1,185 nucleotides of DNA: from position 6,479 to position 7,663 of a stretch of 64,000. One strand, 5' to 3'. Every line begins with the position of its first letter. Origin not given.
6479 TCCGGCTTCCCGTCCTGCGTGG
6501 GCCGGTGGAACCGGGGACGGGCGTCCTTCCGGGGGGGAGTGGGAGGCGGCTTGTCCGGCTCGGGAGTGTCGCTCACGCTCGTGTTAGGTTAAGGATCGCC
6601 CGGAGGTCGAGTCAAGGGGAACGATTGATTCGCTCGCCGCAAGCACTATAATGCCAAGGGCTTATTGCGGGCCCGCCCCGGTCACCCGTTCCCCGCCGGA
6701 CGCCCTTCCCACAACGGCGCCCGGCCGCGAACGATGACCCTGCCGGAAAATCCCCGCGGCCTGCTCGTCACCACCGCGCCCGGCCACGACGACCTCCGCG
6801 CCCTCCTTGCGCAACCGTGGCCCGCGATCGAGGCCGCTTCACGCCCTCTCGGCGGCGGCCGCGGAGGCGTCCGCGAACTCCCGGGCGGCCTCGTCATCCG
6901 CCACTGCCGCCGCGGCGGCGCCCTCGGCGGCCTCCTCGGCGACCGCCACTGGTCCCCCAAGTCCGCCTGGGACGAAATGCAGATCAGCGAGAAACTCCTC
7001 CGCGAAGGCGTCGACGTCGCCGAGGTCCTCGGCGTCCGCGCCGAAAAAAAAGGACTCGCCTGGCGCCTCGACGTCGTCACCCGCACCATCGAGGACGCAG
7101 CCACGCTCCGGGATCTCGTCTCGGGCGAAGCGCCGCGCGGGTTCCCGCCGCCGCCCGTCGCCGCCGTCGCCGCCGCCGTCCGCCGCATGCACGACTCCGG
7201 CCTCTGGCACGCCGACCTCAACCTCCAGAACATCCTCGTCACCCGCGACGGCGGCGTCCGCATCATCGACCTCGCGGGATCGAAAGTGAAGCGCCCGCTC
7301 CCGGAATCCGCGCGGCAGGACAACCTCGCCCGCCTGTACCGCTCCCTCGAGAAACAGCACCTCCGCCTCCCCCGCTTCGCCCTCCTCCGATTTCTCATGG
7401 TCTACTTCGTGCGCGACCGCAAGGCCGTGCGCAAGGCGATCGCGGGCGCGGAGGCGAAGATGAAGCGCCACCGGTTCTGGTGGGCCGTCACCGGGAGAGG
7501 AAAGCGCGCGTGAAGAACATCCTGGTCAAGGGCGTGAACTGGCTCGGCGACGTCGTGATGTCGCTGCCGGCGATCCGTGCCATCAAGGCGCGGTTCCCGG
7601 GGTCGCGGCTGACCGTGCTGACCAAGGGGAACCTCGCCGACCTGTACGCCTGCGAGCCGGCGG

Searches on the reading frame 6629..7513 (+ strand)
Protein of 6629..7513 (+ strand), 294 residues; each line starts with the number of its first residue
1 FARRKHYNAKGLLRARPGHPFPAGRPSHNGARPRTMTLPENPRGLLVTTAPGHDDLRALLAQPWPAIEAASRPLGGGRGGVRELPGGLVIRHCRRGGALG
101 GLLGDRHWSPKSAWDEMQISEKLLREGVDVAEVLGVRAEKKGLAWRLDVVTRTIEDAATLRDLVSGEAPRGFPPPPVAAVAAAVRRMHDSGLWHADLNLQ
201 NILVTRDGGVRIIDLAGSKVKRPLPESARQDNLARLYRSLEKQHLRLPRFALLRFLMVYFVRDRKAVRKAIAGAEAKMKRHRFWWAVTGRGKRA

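Call 32: search_protein_families(library=pfam, proteins=[window:6629-7513:+], max_evalue=0.00001)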
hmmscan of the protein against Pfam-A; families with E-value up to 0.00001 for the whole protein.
window:6629-7513:+ (294 aa): 1 family
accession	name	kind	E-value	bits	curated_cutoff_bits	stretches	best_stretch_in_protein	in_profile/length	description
PF06293.20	Kdo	-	3.3e-21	76.1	21.3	1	88-246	30-194/207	Lipopolysaccharide kinase (Kdo/WaaP) family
